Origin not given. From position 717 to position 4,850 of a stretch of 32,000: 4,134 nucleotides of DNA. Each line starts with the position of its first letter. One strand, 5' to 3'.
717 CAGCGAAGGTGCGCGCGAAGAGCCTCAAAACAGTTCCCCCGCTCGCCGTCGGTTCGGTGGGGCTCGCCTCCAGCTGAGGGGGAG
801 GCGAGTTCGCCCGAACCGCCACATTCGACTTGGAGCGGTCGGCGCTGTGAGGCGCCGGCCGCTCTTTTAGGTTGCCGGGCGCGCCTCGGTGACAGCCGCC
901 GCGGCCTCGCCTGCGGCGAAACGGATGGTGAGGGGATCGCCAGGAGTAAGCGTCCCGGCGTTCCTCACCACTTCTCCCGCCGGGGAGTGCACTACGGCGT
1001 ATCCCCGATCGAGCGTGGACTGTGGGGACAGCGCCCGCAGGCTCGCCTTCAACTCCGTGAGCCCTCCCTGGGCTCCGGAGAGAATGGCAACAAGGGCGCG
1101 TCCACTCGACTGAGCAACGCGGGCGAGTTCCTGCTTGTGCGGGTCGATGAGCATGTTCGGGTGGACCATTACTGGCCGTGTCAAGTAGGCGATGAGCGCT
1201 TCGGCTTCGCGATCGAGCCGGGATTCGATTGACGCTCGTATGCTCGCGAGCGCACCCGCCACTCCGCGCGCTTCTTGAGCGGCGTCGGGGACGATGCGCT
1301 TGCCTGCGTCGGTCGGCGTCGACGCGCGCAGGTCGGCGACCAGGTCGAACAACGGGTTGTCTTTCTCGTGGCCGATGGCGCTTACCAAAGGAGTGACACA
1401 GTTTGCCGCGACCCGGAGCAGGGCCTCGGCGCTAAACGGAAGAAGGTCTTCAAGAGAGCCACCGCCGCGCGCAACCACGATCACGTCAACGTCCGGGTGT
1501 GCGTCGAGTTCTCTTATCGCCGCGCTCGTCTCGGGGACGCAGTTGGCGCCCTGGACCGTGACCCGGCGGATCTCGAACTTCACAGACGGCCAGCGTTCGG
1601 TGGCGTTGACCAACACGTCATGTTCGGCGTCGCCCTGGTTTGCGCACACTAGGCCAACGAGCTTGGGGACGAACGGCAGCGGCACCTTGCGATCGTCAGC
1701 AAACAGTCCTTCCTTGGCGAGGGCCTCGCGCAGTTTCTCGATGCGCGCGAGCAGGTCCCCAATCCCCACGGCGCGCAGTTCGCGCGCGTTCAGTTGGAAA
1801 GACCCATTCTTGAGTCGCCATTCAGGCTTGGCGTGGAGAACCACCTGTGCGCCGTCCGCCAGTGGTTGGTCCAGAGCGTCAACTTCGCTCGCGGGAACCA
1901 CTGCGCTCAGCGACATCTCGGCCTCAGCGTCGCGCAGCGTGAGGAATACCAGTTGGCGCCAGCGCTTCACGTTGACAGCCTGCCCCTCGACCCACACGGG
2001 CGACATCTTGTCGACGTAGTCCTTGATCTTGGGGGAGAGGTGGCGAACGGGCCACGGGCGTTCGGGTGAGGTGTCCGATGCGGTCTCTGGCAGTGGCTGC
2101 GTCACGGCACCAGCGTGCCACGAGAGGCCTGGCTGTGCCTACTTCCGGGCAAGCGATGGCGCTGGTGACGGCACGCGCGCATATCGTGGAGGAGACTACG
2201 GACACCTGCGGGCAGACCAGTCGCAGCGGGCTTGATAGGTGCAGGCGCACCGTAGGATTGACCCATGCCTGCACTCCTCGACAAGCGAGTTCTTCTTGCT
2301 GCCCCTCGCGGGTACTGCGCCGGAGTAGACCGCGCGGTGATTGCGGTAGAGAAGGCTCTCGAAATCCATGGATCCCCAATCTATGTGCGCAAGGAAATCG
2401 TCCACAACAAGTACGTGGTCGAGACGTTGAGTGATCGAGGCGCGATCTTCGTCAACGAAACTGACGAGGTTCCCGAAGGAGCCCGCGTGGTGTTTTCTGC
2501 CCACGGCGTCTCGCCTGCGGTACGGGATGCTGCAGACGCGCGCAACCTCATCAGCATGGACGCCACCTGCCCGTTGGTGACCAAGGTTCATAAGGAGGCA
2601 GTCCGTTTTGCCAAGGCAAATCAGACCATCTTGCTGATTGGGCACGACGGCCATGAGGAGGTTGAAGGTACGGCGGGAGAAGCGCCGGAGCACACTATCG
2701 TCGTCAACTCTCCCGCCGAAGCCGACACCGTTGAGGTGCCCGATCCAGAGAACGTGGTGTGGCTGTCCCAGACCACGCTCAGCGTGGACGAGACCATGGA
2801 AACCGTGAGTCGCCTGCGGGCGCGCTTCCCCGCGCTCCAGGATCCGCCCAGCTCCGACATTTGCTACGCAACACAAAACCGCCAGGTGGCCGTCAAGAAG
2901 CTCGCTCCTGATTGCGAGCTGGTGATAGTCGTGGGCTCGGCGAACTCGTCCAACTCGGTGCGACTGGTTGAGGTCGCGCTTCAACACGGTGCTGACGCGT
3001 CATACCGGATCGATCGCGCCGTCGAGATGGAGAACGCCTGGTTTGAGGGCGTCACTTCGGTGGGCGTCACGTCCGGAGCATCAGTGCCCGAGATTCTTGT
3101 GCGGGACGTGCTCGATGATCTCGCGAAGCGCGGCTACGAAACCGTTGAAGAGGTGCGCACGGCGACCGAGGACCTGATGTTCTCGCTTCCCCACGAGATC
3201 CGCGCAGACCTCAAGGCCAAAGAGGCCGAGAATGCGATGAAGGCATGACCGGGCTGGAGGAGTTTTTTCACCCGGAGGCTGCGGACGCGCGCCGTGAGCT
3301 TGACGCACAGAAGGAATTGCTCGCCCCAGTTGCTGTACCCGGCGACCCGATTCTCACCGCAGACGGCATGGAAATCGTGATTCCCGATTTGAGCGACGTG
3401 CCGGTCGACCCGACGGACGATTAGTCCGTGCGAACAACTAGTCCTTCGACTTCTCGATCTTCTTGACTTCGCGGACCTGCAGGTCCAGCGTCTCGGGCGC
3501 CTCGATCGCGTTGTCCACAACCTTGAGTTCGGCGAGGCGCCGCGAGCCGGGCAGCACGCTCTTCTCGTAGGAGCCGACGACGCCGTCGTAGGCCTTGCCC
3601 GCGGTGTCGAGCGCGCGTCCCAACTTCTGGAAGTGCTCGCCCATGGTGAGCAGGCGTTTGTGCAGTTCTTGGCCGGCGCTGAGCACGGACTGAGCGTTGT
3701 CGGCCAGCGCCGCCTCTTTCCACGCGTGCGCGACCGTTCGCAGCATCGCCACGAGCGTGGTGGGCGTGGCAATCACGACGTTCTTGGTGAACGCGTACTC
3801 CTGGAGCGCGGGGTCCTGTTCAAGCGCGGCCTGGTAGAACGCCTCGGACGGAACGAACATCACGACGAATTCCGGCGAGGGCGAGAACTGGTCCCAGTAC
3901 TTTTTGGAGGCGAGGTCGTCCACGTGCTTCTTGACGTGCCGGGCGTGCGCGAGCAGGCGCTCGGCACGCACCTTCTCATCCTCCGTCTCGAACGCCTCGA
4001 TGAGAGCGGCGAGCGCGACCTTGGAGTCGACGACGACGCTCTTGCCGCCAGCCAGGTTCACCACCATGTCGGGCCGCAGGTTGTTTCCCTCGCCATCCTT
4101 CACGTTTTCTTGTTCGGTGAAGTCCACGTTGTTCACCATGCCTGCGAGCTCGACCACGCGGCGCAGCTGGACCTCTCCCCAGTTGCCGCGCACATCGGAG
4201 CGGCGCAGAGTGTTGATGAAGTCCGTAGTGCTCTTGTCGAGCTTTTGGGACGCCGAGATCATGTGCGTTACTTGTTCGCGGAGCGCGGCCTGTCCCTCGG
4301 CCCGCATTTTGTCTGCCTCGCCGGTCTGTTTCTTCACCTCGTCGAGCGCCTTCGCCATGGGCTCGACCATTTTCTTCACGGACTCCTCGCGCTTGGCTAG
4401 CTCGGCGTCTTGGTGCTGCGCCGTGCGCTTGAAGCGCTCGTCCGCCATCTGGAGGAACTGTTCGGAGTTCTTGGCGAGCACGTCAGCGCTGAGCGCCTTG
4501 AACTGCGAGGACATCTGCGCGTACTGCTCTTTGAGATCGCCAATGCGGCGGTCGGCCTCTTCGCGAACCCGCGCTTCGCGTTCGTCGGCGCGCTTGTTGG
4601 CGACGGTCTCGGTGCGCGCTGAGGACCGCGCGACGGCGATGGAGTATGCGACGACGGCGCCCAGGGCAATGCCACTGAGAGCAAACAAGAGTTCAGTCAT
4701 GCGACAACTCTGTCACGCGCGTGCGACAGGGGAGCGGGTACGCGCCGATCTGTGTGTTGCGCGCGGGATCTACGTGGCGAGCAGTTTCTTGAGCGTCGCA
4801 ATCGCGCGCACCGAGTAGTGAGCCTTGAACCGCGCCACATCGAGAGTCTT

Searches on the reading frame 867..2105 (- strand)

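Call 71: search_protein_families(library=pfam, proteins=[window:867-2105:-], max_evalue=0.001)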
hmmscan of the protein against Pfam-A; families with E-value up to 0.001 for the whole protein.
window:867-2105:- (412 aa): 3 families
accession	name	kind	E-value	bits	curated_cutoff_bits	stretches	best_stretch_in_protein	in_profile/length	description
PF02601.20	Exonuc_VII_L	-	4.1e-66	224.1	35.9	2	134-351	1-216/315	Exonuclease VII, large subunit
PF13742.12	tRNA_anti_2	-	2.2e-14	53.9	27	1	19-110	2-94/95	OB-fold nucleic acid binding domain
PF01336.31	tRNA_anti-codon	-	0.00011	22.5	27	1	37-111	1-73/75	OB-fold nucleic acid binding domain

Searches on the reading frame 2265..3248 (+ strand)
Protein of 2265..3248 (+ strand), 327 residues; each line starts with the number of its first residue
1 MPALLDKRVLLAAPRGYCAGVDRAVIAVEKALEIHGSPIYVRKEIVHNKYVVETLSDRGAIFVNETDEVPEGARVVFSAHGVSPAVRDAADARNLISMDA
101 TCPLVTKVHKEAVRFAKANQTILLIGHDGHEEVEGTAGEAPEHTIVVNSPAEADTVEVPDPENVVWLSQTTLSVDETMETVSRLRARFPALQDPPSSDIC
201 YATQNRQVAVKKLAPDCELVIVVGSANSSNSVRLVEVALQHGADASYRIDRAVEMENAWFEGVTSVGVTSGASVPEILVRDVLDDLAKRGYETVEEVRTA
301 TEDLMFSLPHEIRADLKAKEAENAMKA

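Call 71: search_protein_families(library=pfam, proteins=[window:2265-3248:+], max_evalue=0.001)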
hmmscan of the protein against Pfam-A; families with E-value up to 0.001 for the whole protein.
window:2265-3248:+ (327 aa): 1 family
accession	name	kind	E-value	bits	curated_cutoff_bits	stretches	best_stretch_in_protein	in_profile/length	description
PF02401.23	LYTB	-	6.6e-92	308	24.5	1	9-286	1-266/267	LytB protein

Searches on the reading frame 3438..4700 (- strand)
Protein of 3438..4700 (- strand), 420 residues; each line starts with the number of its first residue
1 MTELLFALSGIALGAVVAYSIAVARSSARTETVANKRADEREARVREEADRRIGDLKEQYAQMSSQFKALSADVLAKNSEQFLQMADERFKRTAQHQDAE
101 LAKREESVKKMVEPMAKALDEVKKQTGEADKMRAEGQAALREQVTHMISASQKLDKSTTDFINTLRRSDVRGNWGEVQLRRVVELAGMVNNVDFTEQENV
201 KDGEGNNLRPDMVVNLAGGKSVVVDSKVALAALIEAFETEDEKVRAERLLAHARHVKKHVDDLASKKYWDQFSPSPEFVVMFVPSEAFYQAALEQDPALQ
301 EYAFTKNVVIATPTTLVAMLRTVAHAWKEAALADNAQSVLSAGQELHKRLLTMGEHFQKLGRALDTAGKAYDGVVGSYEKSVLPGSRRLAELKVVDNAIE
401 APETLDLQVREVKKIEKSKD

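Call 71: search_protein_families(library=pfam, proteins=[window:3438-4700:-], max_evalue=0.001)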
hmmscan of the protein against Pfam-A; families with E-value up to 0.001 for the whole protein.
window:3438-4700:- (420 aa): 1 family
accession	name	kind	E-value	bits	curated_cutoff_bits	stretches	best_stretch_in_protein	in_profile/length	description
PF02646.22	RmuC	-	1.6e-93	313.4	26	1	107-395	2-287/291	RmuC family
